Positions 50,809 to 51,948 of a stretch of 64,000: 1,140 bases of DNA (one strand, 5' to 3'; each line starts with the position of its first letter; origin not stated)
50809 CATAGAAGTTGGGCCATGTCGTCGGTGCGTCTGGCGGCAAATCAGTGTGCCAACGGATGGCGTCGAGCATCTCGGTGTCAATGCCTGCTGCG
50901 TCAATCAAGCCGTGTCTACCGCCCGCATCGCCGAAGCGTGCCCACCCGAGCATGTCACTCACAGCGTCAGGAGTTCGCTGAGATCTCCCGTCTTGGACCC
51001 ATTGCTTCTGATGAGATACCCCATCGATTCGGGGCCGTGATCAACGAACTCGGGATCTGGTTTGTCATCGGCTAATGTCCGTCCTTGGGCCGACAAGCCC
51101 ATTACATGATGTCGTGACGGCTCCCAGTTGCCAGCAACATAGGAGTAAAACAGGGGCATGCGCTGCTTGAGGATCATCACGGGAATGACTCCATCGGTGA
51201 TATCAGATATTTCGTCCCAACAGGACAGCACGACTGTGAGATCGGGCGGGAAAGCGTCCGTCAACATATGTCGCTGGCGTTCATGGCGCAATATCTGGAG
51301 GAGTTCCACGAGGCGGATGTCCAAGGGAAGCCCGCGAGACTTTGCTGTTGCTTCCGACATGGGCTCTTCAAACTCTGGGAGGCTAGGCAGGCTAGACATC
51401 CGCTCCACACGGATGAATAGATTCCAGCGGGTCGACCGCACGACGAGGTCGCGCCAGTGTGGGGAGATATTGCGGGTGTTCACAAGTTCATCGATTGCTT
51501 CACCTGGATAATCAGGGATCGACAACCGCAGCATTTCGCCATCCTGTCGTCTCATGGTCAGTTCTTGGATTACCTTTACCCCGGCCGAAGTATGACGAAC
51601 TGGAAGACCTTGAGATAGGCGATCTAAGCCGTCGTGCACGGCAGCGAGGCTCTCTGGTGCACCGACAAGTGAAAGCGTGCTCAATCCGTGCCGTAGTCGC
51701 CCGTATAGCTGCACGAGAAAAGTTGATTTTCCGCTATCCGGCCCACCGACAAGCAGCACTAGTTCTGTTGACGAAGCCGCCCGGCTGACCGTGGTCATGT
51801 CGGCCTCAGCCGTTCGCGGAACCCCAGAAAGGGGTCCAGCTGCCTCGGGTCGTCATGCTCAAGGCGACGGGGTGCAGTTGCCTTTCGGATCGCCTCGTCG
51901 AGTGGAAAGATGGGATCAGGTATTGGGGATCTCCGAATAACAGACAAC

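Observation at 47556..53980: Five-gene, translationally coupled double-GTPase conflict system with a nucleosidase-type effector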

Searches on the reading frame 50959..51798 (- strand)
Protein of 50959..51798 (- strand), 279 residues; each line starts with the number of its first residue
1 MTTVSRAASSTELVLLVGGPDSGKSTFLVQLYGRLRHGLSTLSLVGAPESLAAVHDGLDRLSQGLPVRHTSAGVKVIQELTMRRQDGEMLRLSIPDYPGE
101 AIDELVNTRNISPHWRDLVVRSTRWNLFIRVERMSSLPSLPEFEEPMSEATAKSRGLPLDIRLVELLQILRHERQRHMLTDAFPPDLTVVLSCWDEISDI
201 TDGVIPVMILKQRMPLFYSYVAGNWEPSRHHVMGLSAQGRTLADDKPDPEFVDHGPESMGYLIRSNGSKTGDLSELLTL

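Call 3: search_protein_families(library=pfam, proteins=[window:50959-51798:-], max_evalue=1)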
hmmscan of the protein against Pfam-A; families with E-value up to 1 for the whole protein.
window:50959-51798:- (279 aa): 8 families
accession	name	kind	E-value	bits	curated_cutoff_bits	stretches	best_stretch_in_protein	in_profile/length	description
PF19975.5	DO-GTPase1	-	2.4e-61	207.8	27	1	15-277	1-268/271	Double-GTPase 1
PF19993.5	DO-GTPase2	-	2.8e-06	27.6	27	1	13-110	2-109/226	Double-GTPase 2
PF13086.12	AAA_11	-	0.046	13.9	27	1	4-67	10-75/257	AAA domain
PF08433.16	KTI12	-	0.17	11.8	22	1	13-37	3-27/271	Chromatin associated protein KTI12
PF13481.12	AAA_25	-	0.19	11.8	27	1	12-43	34-65/195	AAA domain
PF13555.12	AAA_29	-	0.22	11.7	27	1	13-28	24-39/61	P-loop containing region of AAA domain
PF15602.11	Imm71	-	0.25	11.9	27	1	101-200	89-147/158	Immunity protein 71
PF00503.26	G-alpha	-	0.33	10.5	48.8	1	13-32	23-42/333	G-protein alpha subunit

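Call 4: search_protein_families(library=padloc, proteins=[window:50959-51798:-], max_evalue=1)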
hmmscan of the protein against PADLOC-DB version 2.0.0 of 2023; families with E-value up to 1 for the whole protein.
window:50959-51798:- (279 aa): 2 families
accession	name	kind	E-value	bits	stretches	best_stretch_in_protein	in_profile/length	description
PDLC01515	Csx3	-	0.0091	13.6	1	10-37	5-32/183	"CAS-I,CAS-III; associated"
PDLC04140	mad8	-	0.055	11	1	10-35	26-51/314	mads_8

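Call 5: search_protein_families(library=ncbifam, proteins=[window:50959-51798:-], max_evalue=1)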
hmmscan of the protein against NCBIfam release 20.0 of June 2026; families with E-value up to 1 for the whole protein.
window:50959-51798:- (279 aa): 5 families
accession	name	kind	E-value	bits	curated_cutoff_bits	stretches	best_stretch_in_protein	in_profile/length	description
NF010068.0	PRK13548.1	equivalog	0.025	13.7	261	1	3-47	23-67/261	heme ABC transporter ATP-binding protein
TIGR00416.1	sms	equivalog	0.13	11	403.05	1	13-62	96-145/454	DNA repair protein RadA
TIGR01166.1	cbiO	subfamily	0.14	11.7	211.8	1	3-47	10-54/190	cobalt ABC transporter, ATP-binding protein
TIGR00231.1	small_GTP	domain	0.22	11.3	42.5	0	14-33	6-25/164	GTP-binding protein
TIGR02324.1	CP_lyasePhnL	equivalog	0.23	10.9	256.3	1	4-35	27-58/224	phosphonate C-P lyase system protein PhnL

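Call 14: find_encoding_contigs(protein=window:50959-51798:-, flank=10000, max_places=6)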
Protein window:50959-51798:- (279 aa): 2 contigs read that carry it; 2 places shown.
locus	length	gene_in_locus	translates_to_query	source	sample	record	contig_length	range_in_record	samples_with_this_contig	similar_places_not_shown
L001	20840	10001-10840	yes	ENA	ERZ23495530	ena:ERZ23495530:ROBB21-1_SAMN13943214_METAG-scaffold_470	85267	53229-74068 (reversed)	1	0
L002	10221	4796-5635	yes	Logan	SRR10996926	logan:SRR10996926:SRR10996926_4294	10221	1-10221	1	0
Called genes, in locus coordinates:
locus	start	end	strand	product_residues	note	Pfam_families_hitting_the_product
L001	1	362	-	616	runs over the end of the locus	PF03235:GmrSD_N, PF07510:GmrSD_C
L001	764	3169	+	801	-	PF12161:HsdM_N, PF02384:N6_Mtase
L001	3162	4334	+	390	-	PF01420:Methylase_S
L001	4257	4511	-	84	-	-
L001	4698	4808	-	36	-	-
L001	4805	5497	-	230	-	PF12762:DDE_Tnp_IS1595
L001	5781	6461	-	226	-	-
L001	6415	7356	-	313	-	-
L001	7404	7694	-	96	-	-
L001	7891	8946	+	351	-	PF19994:GASH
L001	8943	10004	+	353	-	PF19993:DO-GTPase2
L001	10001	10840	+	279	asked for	PF19975:DO-GTPase1, PF19993:DO-GTPase2 (weak)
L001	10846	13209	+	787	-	PF20012:GAP1-N1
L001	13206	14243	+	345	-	PF01048:PNP_UDP_1, PF19955:EAD1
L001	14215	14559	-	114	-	-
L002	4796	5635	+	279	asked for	PF19975:DO-GTPase1, PF19993:DO-GTPase2 (weak)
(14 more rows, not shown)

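Call 15: find_homologous_proteins(query=window:50959-51798:-, max_evalue=0.00001)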
Query window:50959-51798:- (279 aa): 142 proteins with E <= 0.00001 among 1596 candidates; the best 120 are listed.
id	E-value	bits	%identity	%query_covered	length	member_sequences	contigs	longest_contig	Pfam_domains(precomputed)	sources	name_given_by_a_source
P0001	2.3e-181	619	100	100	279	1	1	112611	PF19975.6,PF19993.6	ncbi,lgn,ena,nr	ncbi:MAG: hypothetical protein OXI96_06415 [Acidimicrobiaceae bacterium]|nr:hypothetical protein [Ac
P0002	1.0e-135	469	77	100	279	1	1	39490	PF19975.6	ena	-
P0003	1.3e-130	453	73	100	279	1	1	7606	PF19975.6,PF19993.6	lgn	-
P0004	3.0e-128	445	72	100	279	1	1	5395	PF19975.6,PF19993.6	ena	-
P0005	4.7e-126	438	72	99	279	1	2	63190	PF19975.6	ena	-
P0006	4.6e-124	431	72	100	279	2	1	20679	PF19975.6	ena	-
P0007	7.3e-123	427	71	100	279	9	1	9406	PF19975.6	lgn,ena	-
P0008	1.5e-120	420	70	100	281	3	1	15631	PF19975.6,PF19993.6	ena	-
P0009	3.0e-115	402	68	100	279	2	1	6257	PF19975.6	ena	-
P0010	3.2e-115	402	68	100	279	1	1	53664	PF19975.6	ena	-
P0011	7.0e-108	378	62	100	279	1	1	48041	PF19975.6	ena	-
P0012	7.2e-102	358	62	97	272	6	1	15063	PF19975.6,PF19993.6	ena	-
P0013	2.1e-100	354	62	97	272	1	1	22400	PF19975.6,PF19993.6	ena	-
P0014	6.7e-99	349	59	100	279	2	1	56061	PF19975.6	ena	-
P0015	4.2e-93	330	58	96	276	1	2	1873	PF19975.6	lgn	-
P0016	2.1e-77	278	51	96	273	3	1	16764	PF19975.6,PF19993.6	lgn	-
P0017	5.3e-75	270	52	95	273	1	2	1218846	PF19975.6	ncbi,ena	-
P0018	1.3e-74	269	50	96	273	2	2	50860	PF19975.6,PF19993.6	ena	-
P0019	1.4e-74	269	51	95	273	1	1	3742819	PF19975.6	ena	-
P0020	2.1e-74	268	50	95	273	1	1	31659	PF19975.6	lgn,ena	-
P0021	1.6e-73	266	48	95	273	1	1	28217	PF19975.6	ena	-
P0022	1.7e-72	262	49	95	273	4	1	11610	PF19975.6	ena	-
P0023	2.1e-72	262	48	95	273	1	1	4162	PF19975.6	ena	-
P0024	2.1e-72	262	52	95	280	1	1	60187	PF19975.6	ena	-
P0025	4.5e-72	261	49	97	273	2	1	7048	PF19975.6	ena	-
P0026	4.6e-72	261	49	96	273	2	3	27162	PF19975.6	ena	-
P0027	1.0e-71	260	48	96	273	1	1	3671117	PF19975.6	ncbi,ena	-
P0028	1.1e-71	260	48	92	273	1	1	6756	PF19975.6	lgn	-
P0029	1.8e-71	259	49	97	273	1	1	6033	PF19975.6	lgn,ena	-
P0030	2.6e-71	258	49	97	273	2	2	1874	PF19975.6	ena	-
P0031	2.8e-71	258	49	97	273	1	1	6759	PF19975.6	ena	-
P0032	6.9e-71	257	49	95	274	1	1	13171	PF19975.6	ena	-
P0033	3.7e-68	248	61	72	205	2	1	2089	PF19975.6,PF19993.6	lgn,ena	-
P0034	4.0e-65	238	50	87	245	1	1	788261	PF19975.6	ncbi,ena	-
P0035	4.2e-61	225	50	79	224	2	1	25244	PF19975.6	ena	-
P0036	3.3e-59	219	40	95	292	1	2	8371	PF19975.6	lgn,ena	-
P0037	4.4e-58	215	39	95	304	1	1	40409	PF19975.6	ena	-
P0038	3.9e-55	205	41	95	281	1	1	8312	PF19975.6,PF19993.6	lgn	-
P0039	5.4e-55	205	51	73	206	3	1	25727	PF19975.6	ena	-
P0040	2.9e-54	202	57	65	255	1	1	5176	PF19975.6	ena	-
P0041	1.0e-52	197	37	95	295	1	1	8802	PF19975.6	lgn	-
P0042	6.1e-52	195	41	95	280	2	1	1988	PF19975.6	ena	-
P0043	2.3e-51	193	40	95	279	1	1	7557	PF19975.6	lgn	-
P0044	3.4e-51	192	40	95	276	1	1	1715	PF19975.6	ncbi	ncbi:MAG: hypothetical protein WA962_02455, partial [Ornithinimicrobium sp.]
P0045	5.2e-51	192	39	97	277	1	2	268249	PF19975.6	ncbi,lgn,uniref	ncbi:hypothetical protein ACFVDI_01090 [Nocardioides sp. NPDC057767]|uniref:TRAFAC clade GTPase doma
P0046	6.4e-51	191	40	96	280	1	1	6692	PF19975.6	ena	-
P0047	2.4e-50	190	41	95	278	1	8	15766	PF19975.6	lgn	-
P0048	2.5e-50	189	38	97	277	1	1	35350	PF19975.6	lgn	-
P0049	2.6e-50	189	39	97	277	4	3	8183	PF19975.6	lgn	-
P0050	2.8e-50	189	41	97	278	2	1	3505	PF19975.6,PF19993.6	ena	-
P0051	3.4e-50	189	49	69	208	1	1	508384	PF19975.6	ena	-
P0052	5.5e-50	188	40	95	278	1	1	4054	PF19975.6,PF19993.6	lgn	-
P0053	6.9e-50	188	38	95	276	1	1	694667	PF19975.6,PF19993.6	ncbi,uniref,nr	ncbi:hypothetical protein KDN32_12380 [Nocardioides sp. J2M5]|uniref:TRAFAC clade GTPase domain-cont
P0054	9.3e-50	188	38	97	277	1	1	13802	PF19975.6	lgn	-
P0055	1.3e-49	187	38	97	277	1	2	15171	PF19975.6,PF19993.6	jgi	jgi:energy-coupling factor transporter ATP-binding protein EcfA2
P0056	1.6e-49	187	38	97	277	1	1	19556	PF19975.6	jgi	-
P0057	1.7e-49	187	38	95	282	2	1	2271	PF19975.6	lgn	-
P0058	3.1e-49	186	39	95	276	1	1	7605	PF19975.6,PF19993.6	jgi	jgi:hypothetical protein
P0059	3.0e-48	183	37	97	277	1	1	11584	PF19975.6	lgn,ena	-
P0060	4.8e-48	182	38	97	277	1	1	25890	PF19975.6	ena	-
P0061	1.3e-47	181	38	97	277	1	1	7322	PF19975.6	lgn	-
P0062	1.5e-47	180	41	95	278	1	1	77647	PF19975.6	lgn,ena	-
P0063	1.5e-47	180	39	95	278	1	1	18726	PF19975.6,PF00005.34,PF19993.6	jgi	jgi:hypothetical protein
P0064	5.1e-47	179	38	93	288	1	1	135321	PF19975.6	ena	-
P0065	6.5e-47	178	37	97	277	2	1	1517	PF19975.6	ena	-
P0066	7.8e-47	178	38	97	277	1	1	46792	PF19975.6,PF19993.6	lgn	-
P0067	1.8e-46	177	38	95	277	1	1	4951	PF19975.6,PF19993.6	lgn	-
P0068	1.1e-45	174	35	96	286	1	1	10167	PF19975.6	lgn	-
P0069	1.7e-45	174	40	95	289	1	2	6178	PF19975.6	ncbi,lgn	-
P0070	6.1e-45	172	38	98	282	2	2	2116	PF19975.6,PF19993.6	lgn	-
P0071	9.7e-45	171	39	94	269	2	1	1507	PF19975.6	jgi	jgi:hypothetical protein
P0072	8.4e-44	168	34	94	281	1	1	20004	PF19975.6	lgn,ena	-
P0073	1.6e-43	167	35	95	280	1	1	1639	PF19975.6,PF19993.6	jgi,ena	-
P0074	1.8e-43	167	33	96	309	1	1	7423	PF19975.6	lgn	-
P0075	4.0e-43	166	33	94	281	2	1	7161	PF19975.6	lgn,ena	-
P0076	4.8e-43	166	34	95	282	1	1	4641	PF19975.6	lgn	-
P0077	3.5e-42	163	35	95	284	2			PF19975.6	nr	nr:hypothetical protein [uncultured Dyadobacter sp.]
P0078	8.9e-42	161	35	97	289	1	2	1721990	PF19975.6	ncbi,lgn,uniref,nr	ncbi:TRAFAC clade GTPase domain-containing protein [Rubripirellula reticaptiva]|uniref:Double-GTPase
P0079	1.5e-41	161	34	94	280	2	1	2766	PF19975.6,PF19993.6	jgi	jgi:hypothetical protein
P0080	1.6e-41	161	33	95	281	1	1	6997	PF19975.6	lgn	-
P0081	1.7e-41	161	35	95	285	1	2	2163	PF19975.6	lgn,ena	-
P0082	2.1e-41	160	52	56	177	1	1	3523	PF19975.6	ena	-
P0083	4.0e-41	159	34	95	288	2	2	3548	PF19975.6,PF19993.6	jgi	jgi:Double-GTPase 1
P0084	4.8e-41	159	33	95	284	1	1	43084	PF19975.6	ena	-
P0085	7.4e-41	158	34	95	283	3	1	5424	PF19975.6,PF19993.6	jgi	-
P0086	9.0e-41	158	34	96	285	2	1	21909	PF19975.6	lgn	-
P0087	1.3e-40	158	36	95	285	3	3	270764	PF19975.6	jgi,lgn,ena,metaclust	metaclust:\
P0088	1.9e-40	157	35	94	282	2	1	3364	PF19975.6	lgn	-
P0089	2.0e-40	157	33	94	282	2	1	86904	PF19975.6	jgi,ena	-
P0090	2.3e-40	157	34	94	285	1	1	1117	PF19975.6,PF19993.6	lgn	-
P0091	2.8e-40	157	35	94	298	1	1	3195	PF19975.6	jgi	jgi:hypothetical protein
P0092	2.8e-40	157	32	95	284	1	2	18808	PF19975.6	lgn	-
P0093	4.4e-40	156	34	96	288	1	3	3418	PF19975.6,PF19993.6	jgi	jgi:GTPase SAR1 family protein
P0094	6.5e-40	155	32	94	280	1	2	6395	PF19975.6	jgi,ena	-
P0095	1.9e-39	154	33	95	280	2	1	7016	PF19975.6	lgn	-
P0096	2.0e-39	154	34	94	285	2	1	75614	PF19975.6,PF19993.6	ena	-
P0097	2.7e-39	153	33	95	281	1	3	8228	PF19975.6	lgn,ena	-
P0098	2.7e-39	153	33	95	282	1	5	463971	PF19975.6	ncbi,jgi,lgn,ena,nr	ncbi:MAG: hypothetical protein BGO69_14615 [Bacteroidetes bacterium 46-16]|nr:MAG: hypothetical prot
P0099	3.7e-39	153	34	95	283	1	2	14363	PF19975.6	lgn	-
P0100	4.8e-39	152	38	98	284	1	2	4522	PF19975.6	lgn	-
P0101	9.7e-39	151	35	94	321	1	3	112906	PF19975.6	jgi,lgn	jgi:hypothetical protein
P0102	1.5e-38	151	32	95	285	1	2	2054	PF19975.6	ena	-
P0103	1.7e-38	151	33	96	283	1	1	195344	PF19975.6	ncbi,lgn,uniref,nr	ncbi:hypothetical protein CLV58_113129 [Spirosoma oryzae]|uniref:Double-GTPase 1 domain-containing p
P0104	2.0e-38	150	32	94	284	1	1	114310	PF19975.6,PF19993.6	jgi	jgi:GTPase SAR1 family protein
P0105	2.2e-38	150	32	97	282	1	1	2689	PF19975.6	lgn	-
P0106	3.9e-38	150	32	95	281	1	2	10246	PF19975.6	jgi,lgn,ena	-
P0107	4.4e-38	149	33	95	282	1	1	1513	PF19975.6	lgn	-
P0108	4.5e-38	149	34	94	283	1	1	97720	PF19975.6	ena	-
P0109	5.3e-38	149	32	98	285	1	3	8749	PF19975.6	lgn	-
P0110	6.4e-38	149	32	94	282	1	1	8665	PF19975.6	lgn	-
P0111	8.6e-38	148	32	95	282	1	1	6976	PF19975.6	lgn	-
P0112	9.5e-38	148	33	95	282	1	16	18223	PF19975.6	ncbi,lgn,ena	-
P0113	1.4e-37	148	32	95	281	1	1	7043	PF19975.6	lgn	-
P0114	1.5e-37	148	34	94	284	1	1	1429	PF19975.6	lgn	-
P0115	1.9e-37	147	33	94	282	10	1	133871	PF19975.6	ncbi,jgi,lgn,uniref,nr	ncbi:hypothetical protein M3B46_09940 [Sphingobacterium daejeonense]|uniref:TRAFAC clade GTPase doma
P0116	2.4e-37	147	33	94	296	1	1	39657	PF19975.6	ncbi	ncbi:hypothetical protein GCM10027592_63010 [Spirosoma flavus]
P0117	3.6e-37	146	30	95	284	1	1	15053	PF19975.6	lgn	-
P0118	4.3e-37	146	32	95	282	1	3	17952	PF19975.6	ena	-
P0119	4.9e-37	146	33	95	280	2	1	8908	PF19975.6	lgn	-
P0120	6.5e-37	145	33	94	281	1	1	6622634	PF19975.6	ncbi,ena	-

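Call 17: find_related_loci(query=A1, collection=genome_contigs, flank=8000)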
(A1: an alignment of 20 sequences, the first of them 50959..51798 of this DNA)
Query A1 (279 aa) in genome_contigs; peptide patterns used: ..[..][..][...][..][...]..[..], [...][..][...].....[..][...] (x = any residue, [..] = any of these).
165 stretches matched a pattern; 80 encode a relative of the query (tblastn E <= 1e-3); 79 distinct loci.
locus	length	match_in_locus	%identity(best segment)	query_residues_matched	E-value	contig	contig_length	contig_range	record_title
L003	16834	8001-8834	57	1-278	5e-102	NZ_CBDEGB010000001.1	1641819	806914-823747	MAG: Candidatus Poriferisodalis sp. isolate f5b3f634-3930-48ef-b7e0-85baa50b5fea contig_1, whole genome shotgun sequence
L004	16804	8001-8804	48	10-277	2e-76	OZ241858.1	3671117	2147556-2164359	MAG: Candidatus Spongiisocius sp. isolate 36f18321-4a0d-4371-a96b-0c675878e5b3 genome assembly, chromosome: 1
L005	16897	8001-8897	38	14-277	2e-57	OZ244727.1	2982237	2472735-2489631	MAG: Tepidiformaceae bacterium isolate d4f1b10a-bfa1-4d67-91ab-cc36b986346f genome assembly, chromosome: 1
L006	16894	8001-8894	37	14-276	2e-56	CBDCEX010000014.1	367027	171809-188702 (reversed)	MAG: Dehalococcoidia bacterium isolate a77d1ec7-ac0a-4113-b7eb-384b7eca7ee8 genome assembly, contig: contig_14, whole ge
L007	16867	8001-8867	38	14-277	1e-56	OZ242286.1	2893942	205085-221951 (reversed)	MAG: Dehalococcoidia bacterium isolate 9f14531a-ab03-45a5-a1bd-ff969822bfd2 genome assembly, chromosome: 1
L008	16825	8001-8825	39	9-279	1e-51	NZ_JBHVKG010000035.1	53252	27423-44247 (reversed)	Nocardioides sp. NPDC057764 NPDC057764_T28_H10.ctg-0035, whole genome shotgun sequence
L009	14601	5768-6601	37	5-278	3e-51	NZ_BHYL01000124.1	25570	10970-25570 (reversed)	Cellulomonas algicola strain TKZ-21 sequence124, whole genome shotgun sequence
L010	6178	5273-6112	40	3-277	4e-50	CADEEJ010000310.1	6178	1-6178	MAG: uncultured Steroidobacter sp. isolate Steroidobacter sp. RBC007 genome assembly, contig: MAG007_310, whole genome s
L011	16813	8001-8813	34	14-278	1e-48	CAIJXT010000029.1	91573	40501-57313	MAG: uncultured Bacteroidetes bacterium isolate Loclat_bin-10221 genome assembly, contig: bin-10221:29/35, whole genome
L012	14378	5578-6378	33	14-274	1e-48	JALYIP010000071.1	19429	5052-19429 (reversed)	MAG: Bacteroidota bacterium isolate HIE bin28 SD1475-77_k127_73356, whole genome shotgun sequence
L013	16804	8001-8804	35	14-274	1e-48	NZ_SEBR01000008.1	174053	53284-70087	MAG: Flavobacterium sp. isolate PMG_227 scaffold_125, whole genome shotgun sequence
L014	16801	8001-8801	33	14-274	2e-48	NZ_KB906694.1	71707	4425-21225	Rhodonellum psychrophilum GCM71 = DSM 17998 F824DRAFT_scaffold00022.22, whole genome shotgun sequence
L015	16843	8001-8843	35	5-278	2e-48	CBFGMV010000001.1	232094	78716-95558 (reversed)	MAG TPA_asm: uncultured Dyadobacter sp. isolate ERR5385024_concoct_9 genome assembly, contig: ERZ27258638.8, whole genom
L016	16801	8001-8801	33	14-274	2e-48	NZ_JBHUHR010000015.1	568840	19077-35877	Belliella marina strain CGMCC 1.15180 velvet_auto_105_15, whole genome shotgun sequence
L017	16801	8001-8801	33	14-274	3e-48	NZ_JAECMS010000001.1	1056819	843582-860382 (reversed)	Luteirhabdus pelagi strain A3-108 NODE_1_length_1056819_cov_177.364, whole genome shotgun sequence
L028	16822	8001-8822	32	7-274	2e-46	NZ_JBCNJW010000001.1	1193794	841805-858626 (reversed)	MAG: Fluviicola sp. isolate SMAGNO7 Contig1, whole genome shotgun sequence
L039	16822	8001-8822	33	14-277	9e-43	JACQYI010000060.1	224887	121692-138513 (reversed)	MAG: Oscillatoriophycideae cyanobacterium NC_groundwater_1537_Pr4_S-0.65um_50_18 SR1-18-Sp65_coassembly_scaffold_544812,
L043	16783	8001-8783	36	14-274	2e-41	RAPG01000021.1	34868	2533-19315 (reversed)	Allopusillimonas ginsengisoli strain SBSA NODE_21_length_34868_cov_82.098273, whole genome shotgun sequence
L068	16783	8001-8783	32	14-274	4e-34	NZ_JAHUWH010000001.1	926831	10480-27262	Acidovorax sp. sic0104 NODE_1_length_926831_cov_31.034862, whole genome shotgun sequence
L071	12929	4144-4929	33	14-269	3e-34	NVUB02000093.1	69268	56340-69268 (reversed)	MAG: Ectothiorhodospiraceae bacterium isolate NORP100 NORP100_93, whole genome shotgun sequence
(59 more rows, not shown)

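Call 21: search_solved_structures(query=A1, max_evalue=1)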
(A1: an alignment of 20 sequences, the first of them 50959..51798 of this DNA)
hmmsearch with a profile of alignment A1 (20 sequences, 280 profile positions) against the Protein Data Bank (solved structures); distinct sequences matched with E-value up to 1: 4.
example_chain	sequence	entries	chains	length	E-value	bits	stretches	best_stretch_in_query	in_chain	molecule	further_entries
8csp_a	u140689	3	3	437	0.33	13.2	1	8-32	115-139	GTPase Era, mitochondrial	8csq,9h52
7y18_A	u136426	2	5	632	0.57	12.4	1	6-31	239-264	Polynucleotide 5'-hydroxyl-kinase GRC3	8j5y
7y17_B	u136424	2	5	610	0.58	12.4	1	5-26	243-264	Polynucleotide 5'-hydroxyl-kinase GRC3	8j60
9nlj_U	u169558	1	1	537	0.72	12.1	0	7-60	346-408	Uup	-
